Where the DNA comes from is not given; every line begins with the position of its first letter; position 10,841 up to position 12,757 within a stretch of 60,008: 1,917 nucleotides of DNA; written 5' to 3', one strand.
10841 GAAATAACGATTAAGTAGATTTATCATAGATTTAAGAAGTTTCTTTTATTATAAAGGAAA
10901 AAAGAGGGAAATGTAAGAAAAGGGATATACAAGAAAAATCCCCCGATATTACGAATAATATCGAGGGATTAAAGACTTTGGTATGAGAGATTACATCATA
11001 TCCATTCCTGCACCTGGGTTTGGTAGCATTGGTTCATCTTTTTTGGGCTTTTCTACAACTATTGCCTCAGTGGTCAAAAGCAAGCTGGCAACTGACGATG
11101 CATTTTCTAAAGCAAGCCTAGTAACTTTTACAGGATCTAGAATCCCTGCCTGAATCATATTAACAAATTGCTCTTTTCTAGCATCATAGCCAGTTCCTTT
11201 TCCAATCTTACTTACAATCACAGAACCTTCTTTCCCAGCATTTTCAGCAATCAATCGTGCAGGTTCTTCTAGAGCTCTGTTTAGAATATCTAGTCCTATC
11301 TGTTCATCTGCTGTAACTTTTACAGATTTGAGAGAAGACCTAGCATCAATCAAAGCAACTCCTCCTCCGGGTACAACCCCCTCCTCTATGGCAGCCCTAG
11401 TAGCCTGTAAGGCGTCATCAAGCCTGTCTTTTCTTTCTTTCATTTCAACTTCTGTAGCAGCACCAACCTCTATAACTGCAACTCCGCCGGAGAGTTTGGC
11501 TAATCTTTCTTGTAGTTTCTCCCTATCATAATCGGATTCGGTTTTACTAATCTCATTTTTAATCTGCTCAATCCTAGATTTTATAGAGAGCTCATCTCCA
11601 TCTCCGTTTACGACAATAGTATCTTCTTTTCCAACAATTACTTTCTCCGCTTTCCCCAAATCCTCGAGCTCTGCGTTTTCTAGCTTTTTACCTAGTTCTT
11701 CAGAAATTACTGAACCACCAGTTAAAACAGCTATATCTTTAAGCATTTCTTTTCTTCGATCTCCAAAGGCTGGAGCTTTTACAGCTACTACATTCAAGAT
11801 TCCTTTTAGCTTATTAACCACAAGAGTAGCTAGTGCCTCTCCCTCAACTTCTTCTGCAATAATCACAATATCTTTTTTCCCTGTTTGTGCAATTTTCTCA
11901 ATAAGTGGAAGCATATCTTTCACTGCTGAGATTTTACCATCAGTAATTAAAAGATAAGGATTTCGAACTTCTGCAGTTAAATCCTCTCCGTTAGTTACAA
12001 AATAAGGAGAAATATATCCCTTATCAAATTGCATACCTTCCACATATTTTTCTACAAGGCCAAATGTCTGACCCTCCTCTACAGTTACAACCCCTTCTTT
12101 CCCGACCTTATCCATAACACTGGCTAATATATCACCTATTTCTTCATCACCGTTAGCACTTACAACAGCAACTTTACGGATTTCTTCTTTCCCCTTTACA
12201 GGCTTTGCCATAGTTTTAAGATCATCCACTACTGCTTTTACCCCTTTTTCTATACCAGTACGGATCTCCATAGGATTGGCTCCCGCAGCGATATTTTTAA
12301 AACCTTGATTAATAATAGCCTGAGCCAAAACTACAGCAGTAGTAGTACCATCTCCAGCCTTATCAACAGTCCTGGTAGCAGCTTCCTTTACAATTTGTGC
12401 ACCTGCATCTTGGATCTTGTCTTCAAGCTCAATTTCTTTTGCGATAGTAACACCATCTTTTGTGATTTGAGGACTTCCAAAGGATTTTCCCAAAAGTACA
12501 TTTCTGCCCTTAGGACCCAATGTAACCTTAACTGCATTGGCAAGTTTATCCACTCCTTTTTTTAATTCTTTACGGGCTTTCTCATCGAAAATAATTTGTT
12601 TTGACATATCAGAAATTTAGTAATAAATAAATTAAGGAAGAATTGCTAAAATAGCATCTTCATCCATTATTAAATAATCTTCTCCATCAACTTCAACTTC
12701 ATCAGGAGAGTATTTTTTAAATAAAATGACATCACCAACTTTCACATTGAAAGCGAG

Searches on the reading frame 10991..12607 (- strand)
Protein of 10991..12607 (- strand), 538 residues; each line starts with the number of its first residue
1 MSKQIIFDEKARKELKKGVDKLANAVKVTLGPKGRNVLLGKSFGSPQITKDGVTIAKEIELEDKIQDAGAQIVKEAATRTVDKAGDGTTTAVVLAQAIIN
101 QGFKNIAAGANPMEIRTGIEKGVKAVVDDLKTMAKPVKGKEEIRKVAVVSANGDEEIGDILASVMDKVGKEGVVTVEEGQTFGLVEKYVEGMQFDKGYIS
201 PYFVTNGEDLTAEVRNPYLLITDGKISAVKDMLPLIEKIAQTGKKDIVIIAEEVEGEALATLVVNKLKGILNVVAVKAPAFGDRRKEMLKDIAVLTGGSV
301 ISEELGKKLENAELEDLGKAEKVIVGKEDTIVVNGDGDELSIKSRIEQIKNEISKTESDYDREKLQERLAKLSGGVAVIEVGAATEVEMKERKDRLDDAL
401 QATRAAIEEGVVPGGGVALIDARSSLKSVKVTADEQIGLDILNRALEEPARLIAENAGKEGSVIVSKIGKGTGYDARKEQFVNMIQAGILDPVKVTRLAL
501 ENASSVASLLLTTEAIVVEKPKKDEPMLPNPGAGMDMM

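Call 53: search_protein_families(library=pfam, proteins=[window:10991-12607:-], max_evalue=0.0001)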
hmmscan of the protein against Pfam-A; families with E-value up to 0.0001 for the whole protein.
window:10991-12607:- (538 aa): 1 family
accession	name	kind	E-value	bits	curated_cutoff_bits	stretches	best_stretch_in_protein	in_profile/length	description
PF00118.29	Cpn60_TCP1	-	6.4e-79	266.3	34.3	1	22-521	1-490/490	TCP-1/cpn60 chaperonin family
